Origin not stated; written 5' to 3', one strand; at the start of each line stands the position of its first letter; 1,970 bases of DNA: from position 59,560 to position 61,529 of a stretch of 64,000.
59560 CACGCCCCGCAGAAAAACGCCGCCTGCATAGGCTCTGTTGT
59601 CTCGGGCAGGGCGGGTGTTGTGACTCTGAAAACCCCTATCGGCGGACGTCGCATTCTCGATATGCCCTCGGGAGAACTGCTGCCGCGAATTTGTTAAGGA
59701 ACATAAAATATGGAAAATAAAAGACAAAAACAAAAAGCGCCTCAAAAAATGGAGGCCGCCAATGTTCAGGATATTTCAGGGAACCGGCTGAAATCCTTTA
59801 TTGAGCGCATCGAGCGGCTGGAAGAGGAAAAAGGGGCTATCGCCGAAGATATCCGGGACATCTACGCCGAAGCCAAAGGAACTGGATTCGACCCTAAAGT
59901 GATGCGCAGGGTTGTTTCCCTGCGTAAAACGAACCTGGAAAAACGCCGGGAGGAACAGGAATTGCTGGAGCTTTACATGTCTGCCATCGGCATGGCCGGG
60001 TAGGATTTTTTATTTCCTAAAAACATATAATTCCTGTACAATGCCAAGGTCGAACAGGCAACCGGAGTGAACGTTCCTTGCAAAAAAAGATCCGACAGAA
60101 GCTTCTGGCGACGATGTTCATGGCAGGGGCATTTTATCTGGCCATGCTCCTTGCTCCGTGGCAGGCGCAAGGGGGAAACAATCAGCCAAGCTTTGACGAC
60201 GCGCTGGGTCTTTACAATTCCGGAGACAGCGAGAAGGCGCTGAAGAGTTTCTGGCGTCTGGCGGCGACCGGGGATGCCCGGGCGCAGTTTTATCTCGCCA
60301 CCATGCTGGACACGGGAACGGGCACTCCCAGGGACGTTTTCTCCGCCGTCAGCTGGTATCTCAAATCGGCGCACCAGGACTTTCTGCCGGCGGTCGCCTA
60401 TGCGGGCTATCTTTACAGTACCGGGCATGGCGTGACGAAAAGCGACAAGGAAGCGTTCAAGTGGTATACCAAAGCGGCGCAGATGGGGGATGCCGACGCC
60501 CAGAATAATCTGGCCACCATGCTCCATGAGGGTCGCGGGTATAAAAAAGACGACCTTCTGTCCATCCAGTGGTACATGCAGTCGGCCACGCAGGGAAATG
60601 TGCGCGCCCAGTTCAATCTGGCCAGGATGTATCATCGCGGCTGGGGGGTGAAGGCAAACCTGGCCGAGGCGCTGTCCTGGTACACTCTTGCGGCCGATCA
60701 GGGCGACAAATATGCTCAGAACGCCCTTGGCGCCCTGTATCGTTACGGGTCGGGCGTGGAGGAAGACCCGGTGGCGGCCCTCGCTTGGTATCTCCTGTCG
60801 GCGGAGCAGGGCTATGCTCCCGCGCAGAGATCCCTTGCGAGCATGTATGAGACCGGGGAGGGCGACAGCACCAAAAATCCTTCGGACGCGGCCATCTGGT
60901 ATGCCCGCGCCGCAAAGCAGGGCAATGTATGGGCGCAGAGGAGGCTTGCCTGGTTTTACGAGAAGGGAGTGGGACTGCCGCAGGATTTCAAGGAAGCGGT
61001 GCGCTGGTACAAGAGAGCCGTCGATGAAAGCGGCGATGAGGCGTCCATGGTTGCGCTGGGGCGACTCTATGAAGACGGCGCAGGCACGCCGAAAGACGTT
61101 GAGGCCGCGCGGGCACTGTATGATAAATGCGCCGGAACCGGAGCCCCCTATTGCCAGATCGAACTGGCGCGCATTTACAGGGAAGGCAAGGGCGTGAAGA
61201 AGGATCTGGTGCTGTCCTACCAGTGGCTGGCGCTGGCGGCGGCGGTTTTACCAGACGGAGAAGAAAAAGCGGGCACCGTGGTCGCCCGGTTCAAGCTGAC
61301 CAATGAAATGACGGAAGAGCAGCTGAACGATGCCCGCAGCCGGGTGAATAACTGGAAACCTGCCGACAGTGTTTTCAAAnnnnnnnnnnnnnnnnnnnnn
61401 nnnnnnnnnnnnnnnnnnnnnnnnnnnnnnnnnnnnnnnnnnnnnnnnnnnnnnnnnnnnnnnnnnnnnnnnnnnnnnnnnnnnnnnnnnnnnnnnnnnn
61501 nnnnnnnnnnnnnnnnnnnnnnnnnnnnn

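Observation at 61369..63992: Tandem secreted paralogs of an unassigned (possibly TIM-barrel glycosidase-like) family with strikingly different GC content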

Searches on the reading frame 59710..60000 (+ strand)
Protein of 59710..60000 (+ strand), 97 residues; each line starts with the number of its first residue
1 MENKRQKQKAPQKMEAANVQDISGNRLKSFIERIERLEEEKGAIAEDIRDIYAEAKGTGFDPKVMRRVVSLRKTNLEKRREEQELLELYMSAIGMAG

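Call 4: search_protein_families(library=pfam, proteins=[window:59710-60000:+], max_evalue=1)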
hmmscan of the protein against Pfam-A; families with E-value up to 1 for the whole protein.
window:59710-60000:+ (97 aa): 1 family
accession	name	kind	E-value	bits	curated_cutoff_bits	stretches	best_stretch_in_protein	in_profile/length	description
PF10073.14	GapR_DNA-bd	-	1e-32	112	22.6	1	25-94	3-72/72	GapR-like, DNA-binding domain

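Call 5: search_protein_families(library=ncbifam, proteins=[window:59710-60000:+], max_evalue=1)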
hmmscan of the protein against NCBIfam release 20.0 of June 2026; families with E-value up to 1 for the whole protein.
window:59710-60000:+ (97 aa): 2 families
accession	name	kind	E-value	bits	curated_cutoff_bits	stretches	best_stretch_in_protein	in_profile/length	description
NF010247.0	PRK13694.1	subfamily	2.5e-32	110.4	94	1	18-95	5-82/83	hypothetical protein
NF052541.1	NucAsocGapRCau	equivalog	8.9e-29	99.5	140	1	22-94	14-86/88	nucleoid-associated protein GapR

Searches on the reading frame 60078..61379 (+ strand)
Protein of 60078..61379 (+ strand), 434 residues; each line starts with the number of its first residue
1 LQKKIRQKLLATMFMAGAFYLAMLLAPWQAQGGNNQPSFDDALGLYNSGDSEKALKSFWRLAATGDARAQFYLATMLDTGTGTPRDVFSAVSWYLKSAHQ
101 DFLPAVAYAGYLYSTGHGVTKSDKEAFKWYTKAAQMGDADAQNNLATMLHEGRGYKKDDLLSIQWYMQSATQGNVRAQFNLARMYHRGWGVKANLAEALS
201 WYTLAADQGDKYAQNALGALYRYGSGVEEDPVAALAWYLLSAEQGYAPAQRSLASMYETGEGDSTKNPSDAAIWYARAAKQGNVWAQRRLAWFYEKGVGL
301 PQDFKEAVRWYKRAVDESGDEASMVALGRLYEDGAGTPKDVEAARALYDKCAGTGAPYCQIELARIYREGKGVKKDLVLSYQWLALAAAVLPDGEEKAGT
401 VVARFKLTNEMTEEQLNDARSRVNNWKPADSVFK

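Call 4: search_protein_families(library=pfam, proteins=[window:60078-61379:+], max_evalue=1)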
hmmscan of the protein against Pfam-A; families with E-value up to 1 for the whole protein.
window:60078-61379:+ (434 aa): 5 families
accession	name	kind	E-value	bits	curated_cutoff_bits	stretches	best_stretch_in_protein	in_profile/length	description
PF08238.18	Sel1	-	9.8e-74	241.6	30.7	9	176-210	2-36/36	Sel1 repeat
PF20604.3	DUF6798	-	0.15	12.2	26.9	0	267-314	14-58/61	Domain of unknown function (DUF6798)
PF13176.12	TPR_7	-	0.17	12.5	27.9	0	302-316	13-27/36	Tetratricopeptide repeat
PF04212.24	MIT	-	0.19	12.3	30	0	302-316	18-32/66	MIT (microtubule interacting and transport) domain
PF20308.4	TPR-S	-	0.48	11.5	27.6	0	125-212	4-93/102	Tetratricopeptide Repeats-Sensor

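Call 5: search_protein_families(library=ncbifam, proteins=[window:60078-61379:+], max_evalue=1)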
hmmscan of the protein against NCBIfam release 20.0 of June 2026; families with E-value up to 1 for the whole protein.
window:60078-61379:+ (434 aa): 5 families
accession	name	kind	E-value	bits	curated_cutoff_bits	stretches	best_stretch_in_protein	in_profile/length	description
NF033786.1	phenyl_MerG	equivalog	1.9e-41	142.4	350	4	277-429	58-213/217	phenylmercury resistance protein MerG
NF047621.1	FlgprotMotXVib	equivalog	4.4e-19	68.8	330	4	70-174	75-179/211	flagellar protein MotX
NF038194.1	AlgK_TPR_lipo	equivalog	9.6e-18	64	700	3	289-410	303-423/448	alginate biosynthesis TPR repeat lipoprotein AlgK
NF045484.1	TransRegExoR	equivalog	1.1e-15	57.6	450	5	111-219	83-205/267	exopolysaccharide production regulator ExoR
NF002939.0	PRK03598.1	equivalog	0.26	10.4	393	1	115-254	68-203/332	secretion protein HlyD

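Call 55: find_homologous_proteins(query=window:60078-61379:+, max_evalue=1e-30)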
Query window:60078-61379:+ (434 aa): 681 proteins with E <= 1e-30 among 8000 candidates; the best 120 are listed.
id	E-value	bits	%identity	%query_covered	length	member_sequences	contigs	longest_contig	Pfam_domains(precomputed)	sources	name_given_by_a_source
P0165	6.4e-142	492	57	90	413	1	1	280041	PF08238.19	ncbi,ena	-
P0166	4.2e-134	466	54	91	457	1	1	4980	PF08238.19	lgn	-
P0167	8.7e-133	462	54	96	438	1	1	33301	PF08238.19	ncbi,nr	ncbi:MAG: sel1 repeat family protein [Proteobacteria bacterium]|nr:sel1 repeat family protein [Pseud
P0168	9.9e-125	435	51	95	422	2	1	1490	PF08238.19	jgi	jgi:hypothetical protein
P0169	7.2e-120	419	51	97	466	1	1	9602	PF08238.19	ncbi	-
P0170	2.2e-119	417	49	99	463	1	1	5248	PF08238.19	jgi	-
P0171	1.7e-117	411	51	94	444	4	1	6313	PF08238.19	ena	-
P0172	1.8e-117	411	50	90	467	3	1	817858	PF08238.19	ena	-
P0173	2.2e-112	394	48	95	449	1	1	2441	PF08238.19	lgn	-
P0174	8.2e-110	386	46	98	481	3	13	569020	PF08238.19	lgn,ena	-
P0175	1.0e-108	382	48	92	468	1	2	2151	PF08238.19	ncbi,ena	-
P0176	1.9e-108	381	46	98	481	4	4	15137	PF08238.19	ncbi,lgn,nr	ncbi:MAG: SEL1-like repeat protein [Alphaproteobacteria bacterium]|nr:SEL1-like repeat protein [Alph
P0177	2.3e-108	381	46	98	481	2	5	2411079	PF08238.19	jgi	jgi:TPR repeat protein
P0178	9.3e-107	376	45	98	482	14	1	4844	PF08238.19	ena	-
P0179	1.5e-106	375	45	98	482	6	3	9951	PF08238.19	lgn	-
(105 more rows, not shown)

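Call 56: find_encoding_contigs(protein=P0165, flank=8000, max_places=2)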
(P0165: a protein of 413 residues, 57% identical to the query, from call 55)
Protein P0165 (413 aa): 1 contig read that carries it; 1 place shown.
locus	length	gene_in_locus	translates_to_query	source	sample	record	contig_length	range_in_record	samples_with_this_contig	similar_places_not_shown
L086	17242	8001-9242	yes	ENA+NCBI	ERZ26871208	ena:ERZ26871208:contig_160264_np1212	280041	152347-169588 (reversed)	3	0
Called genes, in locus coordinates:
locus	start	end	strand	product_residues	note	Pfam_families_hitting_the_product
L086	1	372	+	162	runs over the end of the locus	-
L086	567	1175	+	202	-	-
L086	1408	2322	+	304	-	PF04204:HTS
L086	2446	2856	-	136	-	-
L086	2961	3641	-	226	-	-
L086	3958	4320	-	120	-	-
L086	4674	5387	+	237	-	-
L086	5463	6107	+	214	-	PF21948:LplA-B_cat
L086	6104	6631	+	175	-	PF03734:YkuD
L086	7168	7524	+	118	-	-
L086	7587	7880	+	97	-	PF10073:GapR_DNA-bd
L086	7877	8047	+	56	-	-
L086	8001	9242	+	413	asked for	PF08238:Sel1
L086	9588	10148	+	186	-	PF04011:LemA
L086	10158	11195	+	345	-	PF01435:Peptidase_M48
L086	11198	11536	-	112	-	-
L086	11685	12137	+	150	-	PF01648:ACPS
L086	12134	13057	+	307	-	PF10502:Peptidase_S26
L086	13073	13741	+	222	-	PF14622:Ribonucleas_3_3, PF00636:Ribonuclease_3, PF00035:dsrm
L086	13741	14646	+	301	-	PF00009:GTP_EFTU, PF01926:MMR_HSR1, PF02421:FeoB_N, PF03193:RsgA_GTPase (faint), PF10662:PduV-EutP, PF04548:AIG1 (weak), PF02492:cobW (weak), PF07650:KH_2, +1 more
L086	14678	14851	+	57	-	-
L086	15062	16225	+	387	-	-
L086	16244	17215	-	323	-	PF05977:MFS_3, PF07690:MFS_1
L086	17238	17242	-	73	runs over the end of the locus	-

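Call 57: find_encoding_contigs(protein=P0167, flank=8000, max_places=2)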
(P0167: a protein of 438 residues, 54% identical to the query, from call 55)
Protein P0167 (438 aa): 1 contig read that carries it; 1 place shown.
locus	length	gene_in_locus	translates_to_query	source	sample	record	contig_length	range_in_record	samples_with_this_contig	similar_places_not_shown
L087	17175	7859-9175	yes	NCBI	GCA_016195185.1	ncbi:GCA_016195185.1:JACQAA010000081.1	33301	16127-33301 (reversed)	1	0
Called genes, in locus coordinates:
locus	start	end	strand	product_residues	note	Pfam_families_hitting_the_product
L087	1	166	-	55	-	PF01113:DapB_N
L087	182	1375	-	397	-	PF02771:Acyl-CoA_dh_N, PF02770:Acyl-CoA_dh_M, PF00441:Acyl-CoA_dh_1, PF08028:Acyl-CoA_dh_2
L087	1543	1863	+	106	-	-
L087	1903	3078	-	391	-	PF03448:MgtE_N, PF00571:CBS, PF01769:MgtE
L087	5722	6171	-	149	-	-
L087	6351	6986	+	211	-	PF21948:LplA-B_cat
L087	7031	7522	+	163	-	PF03734:YkuD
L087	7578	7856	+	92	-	PF10073:GapR_DNA-bd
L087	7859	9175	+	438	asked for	PF08238:Sel1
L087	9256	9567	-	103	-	PF00216:Bac_DNA_binding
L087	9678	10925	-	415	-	PF01494:FAD_binding_3, PF07992:Pyr_redox_2 (faint), PF13450:NAD_binding_8 (faint)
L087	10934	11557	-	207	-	-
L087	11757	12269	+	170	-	PF12796:Ank_2, PF13606:Ank_3 (faint), PF13637:Ank_4 (weak), PF13857:Ank_5 (faint), PF00023:Ank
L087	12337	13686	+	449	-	PF00120:Gln-synt_C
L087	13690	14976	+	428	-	PF00890:FAD_binding_2 (weak), PF01266:DAO, PF01593:Amino_oxidase (faint), PF01946:Thi4 (faint), PF13450:NAD_binding_8 (faint)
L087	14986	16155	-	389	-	PF01546:Peptidase_M20, PF07687:M20_dimer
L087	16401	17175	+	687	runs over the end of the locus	PF19335:HMBD (weak), PF00122:E1-E2_ATPase, PF00702:Hydrolase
